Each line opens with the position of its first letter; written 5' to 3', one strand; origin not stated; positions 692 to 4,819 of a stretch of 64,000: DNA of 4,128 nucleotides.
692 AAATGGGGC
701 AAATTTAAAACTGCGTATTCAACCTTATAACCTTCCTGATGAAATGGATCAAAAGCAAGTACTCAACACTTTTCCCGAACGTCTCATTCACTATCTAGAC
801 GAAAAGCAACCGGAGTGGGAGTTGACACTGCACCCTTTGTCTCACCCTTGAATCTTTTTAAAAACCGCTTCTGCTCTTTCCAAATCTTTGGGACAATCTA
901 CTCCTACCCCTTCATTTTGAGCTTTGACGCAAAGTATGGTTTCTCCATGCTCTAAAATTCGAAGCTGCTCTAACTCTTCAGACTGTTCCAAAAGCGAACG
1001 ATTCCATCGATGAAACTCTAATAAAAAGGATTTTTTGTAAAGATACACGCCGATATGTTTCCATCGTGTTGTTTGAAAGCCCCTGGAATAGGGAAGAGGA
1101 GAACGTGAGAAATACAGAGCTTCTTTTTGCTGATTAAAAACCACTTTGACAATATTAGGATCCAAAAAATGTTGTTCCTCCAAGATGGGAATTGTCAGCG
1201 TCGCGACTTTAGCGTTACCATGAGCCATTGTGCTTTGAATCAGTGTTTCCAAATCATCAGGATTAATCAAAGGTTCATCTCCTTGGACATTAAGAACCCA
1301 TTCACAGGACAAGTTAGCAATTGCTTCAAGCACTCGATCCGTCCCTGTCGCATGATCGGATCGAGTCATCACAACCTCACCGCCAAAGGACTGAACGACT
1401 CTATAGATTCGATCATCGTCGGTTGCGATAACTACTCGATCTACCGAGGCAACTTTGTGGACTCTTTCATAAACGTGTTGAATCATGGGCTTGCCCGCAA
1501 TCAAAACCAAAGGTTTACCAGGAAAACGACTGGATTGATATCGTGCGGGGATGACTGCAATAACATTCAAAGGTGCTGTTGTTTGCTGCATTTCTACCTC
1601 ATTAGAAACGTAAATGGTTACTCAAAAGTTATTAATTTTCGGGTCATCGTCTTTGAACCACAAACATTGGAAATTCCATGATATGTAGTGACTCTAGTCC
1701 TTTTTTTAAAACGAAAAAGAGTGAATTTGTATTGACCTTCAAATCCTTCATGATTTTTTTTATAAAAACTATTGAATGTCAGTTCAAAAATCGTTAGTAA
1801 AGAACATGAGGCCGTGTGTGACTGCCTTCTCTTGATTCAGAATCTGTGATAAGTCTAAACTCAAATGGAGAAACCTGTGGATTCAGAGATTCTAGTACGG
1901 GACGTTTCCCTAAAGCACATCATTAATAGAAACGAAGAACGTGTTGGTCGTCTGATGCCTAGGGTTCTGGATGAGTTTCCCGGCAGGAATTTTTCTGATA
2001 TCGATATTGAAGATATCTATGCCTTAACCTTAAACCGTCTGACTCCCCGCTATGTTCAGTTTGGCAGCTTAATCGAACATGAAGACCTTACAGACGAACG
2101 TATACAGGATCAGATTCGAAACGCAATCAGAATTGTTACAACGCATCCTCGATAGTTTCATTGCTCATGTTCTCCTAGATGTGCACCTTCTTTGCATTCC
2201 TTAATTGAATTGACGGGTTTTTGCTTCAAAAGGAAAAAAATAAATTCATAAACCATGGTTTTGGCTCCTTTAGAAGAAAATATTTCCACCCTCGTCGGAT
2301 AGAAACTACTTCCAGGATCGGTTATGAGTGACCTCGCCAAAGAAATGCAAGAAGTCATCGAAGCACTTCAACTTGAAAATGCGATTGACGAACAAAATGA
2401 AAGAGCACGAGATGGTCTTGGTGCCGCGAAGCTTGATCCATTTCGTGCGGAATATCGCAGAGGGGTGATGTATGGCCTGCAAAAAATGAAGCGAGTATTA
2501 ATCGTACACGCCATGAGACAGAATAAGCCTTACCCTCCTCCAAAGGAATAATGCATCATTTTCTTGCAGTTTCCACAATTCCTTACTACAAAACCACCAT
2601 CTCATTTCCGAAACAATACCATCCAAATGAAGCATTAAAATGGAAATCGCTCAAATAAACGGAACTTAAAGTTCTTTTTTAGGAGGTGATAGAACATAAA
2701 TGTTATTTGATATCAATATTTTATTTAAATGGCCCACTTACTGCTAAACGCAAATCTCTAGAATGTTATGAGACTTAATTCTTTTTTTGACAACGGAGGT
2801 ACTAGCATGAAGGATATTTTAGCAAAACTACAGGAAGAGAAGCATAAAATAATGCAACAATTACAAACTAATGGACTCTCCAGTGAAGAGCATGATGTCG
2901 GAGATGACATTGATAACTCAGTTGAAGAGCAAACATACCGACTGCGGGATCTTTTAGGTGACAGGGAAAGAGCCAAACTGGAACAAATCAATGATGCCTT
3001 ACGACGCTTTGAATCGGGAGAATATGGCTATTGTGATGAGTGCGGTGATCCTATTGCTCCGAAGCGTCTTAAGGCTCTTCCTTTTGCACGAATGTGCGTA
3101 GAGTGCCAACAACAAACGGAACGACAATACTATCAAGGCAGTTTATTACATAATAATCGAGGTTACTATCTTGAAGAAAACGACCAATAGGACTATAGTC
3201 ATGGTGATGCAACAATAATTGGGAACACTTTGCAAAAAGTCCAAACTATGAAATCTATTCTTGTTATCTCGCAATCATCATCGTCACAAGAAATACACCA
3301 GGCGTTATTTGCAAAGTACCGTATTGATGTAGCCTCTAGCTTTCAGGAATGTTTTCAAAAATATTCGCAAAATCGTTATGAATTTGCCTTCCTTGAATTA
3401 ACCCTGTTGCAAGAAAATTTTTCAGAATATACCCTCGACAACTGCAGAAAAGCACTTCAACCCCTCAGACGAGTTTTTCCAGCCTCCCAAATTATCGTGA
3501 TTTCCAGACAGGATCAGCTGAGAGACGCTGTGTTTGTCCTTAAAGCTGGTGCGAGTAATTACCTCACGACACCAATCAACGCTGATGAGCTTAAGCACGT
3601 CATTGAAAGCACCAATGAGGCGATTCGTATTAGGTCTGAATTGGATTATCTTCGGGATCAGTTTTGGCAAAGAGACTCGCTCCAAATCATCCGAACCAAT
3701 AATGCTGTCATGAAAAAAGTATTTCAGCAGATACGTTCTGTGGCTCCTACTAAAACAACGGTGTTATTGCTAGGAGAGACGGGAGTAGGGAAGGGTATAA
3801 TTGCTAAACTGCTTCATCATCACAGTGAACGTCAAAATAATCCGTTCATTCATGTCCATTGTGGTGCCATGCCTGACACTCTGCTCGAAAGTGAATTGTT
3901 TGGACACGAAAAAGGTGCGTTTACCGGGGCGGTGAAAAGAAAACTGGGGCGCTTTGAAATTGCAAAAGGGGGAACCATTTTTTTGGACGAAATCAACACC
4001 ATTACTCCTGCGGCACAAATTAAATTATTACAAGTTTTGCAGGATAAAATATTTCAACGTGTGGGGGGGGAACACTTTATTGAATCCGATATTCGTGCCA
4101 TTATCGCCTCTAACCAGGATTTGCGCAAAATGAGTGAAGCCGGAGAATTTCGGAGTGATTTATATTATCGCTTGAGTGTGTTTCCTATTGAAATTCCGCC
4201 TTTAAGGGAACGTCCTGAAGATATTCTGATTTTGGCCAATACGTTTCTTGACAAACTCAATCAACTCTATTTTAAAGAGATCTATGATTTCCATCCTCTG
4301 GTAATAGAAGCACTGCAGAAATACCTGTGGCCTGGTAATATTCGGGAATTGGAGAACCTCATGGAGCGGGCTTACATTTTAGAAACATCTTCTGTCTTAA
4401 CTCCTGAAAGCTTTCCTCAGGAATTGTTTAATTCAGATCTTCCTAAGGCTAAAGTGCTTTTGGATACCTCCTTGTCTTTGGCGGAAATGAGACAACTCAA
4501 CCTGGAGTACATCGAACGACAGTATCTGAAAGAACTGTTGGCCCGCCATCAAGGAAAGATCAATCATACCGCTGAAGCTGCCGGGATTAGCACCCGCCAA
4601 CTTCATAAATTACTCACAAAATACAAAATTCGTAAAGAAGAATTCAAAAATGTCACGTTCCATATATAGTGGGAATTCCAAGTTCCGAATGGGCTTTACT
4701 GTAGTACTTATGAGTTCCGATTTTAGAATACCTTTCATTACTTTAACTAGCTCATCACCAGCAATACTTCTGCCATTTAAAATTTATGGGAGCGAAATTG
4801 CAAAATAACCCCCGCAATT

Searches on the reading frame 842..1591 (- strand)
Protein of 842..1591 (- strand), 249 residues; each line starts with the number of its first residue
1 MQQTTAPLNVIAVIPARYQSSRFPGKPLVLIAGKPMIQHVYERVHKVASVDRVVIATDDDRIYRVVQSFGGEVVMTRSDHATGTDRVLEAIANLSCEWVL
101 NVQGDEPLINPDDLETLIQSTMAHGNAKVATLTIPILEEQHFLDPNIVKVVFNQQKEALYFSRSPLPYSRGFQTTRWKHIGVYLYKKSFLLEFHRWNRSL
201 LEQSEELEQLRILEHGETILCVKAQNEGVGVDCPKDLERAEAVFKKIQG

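Call 9: search_protein_families(library=pfam, proteins=[window:842-1591:-], max_evalue=0.01)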
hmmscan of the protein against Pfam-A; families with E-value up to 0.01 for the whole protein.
window:842-1591:- (249 aa): 4 families
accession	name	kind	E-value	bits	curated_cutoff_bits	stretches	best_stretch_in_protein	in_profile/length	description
PF02348.25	CTP_transf_3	-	4.6e-59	200.3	22.6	1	11-219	1-217/217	Cytidylyltransferase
PF12804.13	NTP_transf_3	-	9.3e-14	52.3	27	1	19-127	8-117/160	MobA-like NTP transferase domain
PF01128.25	IspD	-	3.5e-07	30.7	27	1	10-133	1-129/221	2-C-methyl-D-erythritol 4-phosphate cytidylyltransferase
PF00483.29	NTP_transferase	-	0.0078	16.3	21.2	0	26-62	22-59/245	Nucleotidyl transferase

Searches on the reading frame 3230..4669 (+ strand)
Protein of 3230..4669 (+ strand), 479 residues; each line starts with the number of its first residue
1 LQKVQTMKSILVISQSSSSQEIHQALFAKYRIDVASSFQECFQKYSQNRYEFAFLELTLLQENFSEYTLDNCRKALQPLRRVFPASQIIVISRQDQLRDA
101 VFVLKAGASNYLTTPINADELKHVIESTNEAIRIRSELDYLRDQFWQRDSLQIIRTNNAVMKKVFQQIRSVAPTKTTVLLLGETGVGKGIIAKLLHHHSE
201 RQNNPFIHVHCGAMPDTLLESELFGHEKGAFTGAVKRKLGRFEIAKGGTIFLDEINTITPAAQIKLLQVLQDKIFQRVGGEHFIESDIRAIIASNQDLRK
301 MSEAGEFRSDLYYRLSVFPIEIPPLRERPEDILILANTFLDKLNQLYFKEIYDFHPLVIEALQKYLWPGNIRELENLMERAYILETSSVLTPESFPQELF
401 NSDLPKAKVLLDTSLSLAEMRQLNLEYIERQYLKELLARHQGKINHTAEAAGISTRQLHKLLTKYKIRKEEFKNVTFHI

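Call 8: search_protein_families(library=pfam, proteins=[window:3230-4669:+], max_evalue=0.01)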
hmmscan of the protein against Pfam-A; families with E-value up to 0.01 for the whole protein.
window:3230-4669:+ (479 aa): 10 families
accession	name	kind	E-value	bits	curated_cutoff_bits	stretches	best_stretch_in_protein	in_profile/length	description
PF00158.32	Sigma54_activat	-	8.5e-65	218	20.2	1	156-321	3-168/168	Sigma-54 interaction domain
PF25601.1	AAA_lid_14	-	4.8e-24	84.4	27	1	326-404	1-79/87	AAA+ ATPase lid domain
PF14532.12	Sigma54_activ_2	-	7.2e-22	78.6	25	1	158-325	4-138/138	Sigma-54 interaction domain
PF07728.20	AAA_5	-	4.1e-09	37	22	1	178-296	2-123/139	AAA domain (dynein-related subfamily)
PF00072.30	Response_reg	-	1.3e-06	29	30.2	1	12-125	3-110/111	Response regulator receiver domain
PF07724.20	AAA_2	-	9.5e-06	26.2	27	1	176-306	4-135/166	AAA domain (Cdc48 subfamily)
PF02954.25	HTH_8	-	5.3e-05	23.3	22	1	425-465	2-42/42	Bacterial regulatory protein, Fis family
PF00004.35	AAA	-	5.9e-05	24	21.2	1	178-303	1-116/131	ATPase family associated with various cellular activities (AAA)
PF20720.3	nSTAND3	-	0.00046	20.4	27.2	0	160-204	2-46/155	Novel STAND NTPase 3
PF13191.12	AAA_16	-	0.0043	18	32.6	0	164-214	15-63/167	AAA ATPase domain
